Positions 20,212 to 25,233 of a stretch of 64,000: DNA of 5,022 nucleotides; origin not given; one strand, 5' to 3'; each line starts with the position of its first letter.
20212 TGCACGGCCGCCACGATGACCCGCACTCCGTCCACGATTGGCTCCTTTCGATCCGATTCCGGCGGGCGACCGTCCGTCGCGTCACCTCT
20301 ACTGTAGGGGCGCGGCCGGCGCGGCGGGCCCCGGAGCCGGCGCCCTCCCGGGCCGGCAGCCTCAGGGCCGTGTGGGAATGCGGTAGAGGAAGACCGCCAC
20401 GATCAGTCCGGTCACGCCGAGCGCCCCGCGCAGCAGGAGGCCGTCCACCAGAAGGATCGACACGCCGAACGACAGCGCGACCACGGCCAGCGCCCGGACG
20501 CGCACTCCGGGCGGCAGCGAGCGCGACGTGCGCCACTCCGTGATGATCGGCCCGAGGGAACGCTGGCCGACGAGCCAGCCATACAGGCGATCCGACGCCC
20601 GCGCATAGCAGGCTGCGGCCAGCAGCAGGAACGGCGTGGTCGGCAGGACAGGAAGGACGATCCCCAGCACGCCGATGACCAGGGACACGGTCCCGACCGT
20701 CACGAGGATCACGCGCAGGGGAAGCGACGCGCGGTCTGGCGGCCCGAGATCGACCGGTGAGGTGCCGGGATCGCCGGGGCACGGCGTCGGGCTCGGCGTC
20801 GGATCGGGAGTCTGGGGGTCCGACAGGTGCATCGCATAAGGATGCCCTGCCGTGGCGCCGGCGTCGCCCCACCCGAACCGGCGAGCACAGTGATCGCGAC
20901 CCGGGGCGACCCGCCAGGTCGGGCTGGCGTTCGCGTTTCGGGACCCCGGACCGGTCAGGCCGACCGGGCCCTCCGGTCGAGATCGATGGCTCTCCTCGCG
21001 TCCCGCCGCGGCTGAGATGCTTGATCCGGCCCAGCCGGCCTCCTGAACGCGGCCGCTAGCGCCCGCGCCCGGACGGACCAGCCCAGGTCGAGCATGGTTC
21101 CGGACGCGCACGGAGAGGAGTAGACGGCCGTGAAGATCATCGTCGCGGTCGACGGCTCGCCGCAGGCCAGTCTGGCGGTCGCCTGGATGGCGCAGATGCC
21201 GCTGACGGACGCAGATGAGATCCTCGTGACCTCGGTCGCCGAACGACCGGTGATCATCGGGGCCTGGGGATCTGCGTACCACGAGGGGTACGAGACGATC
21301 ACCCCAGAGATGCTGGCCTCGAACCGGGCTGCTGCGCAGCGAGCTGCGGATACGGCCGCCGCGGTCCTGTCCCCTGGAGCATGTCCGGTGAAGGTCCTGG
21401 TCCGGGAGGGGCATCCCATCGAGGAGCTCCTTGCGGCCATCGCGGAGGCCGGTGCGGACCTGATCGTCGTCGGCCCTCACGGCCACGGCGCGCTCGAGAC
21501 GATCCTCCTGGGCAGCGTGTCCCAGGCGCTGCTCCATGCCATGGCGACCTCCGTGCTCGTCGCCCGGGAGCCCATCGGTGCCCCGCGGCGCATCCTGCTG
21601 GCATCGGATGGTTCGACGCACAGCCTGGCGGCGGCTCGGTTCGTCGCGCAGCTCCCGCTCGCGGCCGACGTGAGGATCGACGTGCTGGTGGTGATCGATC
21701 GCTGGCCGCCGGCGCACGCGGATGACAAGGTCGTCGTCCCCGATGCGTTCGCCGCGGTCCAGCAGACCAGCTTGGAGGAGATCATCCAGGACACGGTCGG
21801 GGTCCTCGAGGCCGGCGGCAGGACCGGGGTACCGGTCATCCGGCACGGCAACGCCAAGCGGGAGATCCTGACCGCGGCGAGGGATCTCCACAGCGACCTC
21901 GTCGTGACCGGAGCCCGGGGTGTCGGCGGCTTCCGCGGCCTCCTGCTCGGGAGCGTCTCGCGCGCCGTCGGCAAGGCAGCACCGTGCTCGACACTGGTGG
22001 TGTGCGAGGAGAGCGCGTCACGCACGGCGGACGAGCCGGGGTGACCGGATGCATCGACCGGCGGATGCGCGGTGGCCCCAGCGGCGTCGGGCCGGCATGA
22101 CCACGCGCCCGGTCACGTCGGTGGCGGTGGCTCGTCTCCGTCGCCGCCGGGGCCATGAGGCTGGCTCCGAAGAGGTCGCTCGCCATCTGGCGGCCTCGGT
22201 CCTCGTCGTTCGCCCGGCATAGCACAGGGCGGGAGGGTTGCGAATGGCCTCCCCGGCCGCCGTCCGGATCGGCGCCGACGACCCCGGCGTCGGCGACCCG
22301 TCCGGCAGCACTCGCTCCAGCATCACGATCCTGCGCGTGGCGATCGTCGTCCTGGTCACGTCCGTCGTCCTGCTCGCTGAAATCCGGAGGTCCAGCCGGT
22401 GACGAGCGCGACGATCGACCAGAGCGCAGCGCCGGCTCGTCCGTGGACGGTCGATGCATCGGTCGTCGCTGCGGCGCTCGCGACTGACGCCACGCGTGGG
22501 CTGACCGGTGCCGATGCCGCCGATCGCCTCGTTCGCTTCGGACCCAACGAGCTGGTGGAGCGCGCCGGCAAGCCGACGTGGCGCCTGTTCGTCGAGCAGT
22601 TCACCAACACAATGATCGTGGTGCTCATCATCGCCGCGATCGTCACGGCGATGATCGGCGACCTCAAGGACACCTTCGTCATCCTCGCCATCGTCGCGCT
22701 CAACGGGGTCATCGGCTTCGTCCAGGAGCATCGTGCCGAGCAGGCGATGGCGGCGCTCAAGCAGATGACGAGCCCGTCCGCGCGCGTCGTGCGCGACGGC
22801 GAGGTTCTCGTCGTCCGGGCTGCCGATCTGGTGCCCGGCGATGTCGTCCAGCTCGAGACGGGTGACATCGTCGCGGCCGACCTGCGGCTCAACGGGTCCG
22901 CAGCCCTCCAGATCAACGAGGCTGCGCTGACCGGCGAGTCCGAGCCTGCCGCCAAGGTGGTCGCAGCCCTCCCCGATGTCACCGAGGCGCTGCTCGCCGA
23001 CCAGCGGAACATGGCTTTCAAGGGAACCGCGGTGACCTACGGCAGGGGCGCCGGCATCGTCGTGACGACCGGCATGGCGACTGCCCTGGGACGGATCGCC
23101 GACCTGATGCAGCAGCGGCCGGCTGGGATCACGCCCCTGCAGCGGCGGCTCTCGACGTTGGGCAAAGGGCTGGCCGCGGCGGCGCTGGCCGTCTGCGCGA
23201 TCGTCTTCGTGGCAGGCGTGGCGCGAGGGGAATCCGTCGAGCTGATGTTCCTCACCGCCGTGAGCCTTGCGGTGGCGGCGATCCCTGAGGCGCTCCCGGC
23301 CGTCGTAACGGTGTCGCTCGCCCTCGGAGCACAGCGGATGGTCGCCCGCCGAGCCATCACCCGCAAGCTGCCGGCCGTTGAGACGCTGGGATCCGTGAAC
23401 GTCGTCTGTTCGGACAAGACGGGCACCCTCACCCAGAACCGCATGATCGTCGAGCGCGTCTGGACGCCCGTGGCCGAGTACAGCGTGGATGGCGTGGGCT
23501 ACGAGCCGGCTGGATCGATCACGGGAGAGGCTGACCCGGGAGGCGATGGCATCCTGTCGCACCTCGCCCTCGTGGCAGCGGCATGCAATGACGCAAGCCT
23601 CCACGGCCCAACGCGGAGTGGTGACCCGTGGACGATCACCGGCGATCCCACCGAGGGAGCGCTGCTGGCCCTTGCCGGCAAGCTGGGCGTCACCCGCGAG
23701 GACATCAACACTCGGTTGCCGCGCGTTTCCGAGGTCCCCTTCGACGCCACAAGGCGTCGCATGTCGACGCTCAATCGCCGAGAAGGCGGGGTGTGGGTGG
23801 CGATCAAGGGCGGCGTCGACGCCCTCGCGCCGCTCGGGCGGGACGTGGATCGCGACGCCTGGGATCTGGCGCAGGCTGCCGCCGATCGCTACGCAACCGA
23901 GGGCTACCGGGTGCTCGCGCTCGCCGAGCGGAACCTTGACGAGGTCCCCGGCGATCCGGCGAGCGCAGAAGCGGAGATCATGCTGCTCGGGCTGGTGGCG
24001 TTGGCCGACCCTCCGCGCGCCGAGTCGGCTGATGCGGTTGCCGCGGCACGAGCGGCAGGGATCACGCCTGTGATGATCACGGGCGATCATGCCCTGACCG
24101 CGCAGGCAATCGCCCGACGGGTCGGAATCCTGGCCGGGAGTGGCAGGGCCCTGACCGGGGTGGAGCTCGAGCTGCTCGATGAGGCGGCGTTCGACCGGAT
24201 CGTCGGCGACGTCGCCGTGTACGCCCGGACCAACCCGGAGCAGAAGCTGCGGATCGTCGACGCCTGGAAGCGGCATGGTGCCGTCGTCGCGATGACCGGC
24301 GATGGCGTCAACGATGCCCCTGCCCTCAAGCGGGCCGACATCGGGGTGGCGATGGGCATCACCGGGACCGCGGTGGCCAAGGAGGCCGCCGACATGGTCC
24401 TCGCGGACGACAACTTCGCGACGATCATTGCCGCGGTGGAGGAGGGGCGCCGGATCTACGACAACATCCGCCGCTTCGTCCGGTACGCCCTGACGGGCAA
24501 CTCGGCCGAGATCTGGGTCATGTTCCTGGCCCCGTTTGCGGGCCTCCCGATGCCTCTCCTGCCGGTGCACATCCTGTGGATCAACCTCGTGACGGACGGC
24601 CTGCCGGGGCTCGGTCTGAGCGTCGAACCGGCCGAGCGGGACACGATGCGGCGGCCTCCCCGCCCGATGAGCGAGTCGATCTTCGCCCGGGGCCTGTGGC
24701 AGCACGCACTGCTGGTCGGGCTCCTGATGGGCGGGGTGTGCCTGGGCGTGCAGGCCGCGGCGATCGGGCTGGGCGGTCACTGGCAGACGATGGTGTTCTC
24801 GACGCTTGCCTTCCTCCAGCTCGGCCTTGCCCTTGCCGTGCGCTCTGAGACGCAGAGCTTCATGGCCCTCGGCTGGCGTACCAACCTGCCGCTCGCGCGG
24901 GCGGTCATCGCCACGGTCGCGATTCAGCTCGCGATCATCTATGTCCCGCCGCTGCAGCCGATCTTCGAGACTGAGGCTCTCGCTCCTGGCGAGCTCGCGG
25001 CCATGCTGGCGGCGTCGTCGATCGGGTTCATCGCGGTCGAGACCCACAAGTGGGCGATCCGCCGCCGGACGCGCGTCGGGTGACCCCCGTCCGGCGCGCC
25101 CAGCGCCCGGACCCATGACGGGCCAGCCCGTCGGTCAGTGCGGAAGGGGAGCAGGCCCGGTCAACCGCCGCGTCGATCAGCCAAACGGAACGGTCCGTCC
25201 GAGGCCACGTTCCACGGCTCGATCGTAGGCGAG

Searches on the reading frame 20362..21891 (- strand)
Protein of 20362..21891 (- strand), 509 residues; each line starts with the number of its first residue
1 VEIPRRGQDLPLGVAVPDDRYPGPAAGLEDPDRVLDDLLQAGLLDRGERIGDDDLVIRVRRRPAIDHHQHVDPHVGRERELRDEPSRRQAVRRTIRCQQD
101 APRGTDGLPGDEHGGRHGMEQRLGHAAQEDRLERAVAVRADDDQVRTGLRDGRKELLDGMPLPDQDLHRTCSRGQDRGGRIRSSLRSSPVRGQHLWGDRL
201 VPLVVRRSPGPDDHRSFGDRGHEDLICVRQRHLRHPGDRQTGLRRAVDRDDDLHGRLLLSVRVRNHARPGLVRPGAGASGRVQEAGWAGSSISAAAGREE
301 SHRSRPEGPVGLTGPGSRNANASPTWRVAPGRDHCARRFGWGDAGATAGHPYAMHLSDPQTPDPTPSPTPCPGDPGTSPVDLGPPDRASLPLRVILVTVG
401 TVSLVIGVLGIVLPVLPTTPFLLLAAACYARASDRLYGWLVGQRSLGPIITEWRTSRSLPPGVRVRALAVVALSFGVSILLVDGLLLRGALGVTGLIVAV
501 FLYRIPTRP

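Call 18: search_protein_families(library=pfam, proteins=[window:20362-21891:-], max_evalue=0.0001)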
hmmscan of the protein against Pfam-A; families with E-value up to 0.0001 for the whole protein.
window:20362-21891:- (509 aa): 1 family
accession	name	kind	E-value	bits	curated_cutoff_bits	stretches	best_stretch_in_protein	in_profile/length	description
PF04304.18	DUF454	-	3.8e-33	114.4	35.1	1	393-507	1-115/115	Protein of unknown function (DUF454)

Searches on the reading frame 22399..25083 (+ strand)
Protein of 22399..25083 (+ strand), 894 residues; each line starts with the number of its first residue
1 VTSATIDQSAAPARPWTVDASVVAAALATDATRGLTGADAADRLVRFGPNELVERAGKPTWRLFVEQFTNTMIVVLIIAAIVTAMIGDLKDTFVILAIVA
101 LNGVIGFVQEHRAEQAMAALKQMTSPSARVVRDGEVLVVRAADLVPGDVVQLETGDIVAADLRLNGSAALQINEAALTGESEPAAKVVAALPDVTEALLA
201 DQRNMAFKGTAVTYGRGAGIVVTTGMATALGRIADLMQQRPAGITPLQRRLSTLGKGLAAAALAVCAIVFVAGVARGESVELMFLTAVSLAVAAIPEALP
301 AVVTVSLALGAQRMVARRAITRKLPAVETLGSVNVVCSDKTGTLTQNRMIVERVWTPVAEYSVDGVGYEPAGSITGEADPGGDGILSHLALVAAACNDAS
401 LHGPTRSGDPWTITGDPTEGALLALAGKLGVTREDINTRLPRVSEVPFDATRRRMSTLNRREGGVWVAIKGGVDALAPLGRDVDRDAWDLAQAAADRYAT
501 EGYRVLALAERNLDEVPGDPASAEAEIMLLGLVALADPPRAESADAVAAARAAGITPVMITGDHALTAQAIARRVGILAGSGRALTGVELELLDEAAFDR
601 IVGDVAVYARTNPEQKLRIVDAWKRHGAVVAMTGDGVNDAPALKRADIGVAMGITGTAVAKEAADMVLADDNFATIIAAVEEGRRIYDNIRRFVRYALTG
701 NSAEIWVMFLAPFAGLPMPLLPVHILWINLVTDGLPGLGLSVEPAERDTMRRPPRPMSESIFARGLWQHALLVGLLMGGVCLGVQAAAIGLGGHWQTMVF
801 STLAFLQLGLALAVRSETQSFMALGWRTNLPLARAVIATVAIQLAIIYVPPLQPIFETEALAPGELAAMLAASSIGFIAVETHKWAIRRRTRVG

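Call 34: search_protein_families(library=pfam, proteins=[window:22399-25083:+], max_evalue=0.001)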
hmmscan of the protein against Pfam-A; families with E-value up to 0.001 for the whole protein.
window:22399-25083:+ (894 aa): 6 families
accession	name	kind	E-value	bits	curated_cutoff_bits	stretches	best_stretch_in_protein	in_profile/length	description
PF00689.26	Cation_ATPase_C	-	2.2e-48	164.8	27.3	1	717-885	1-174/175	Cation transporting ATPase, C-terminus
PF00122.25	E1-E2_ATPase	-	4e-48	163.8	28.1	1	123-315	2-179/181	E1-E2 ATPase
PF00702.32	Hydrolase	-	7.6e-20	72.6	26.4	1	334-647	2-191/191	haloacid dehalogenase-like hydrolase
PF00690.31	Cation_ATPase_N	-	1.1e-19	70.2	20.4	1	16-82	2-68/69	Cation transporter/ATPase, N-terminus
PF13246.12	Cation_ATPase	-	1.2e-14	54.5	21.7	1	394-476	1-84/91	Cation transport ATPase (P-type)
PF08282.18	Hydrolase_3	-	0.00086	19.5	20.9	1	629-673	205-248/255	haloacid dehalogenase-like hydrolase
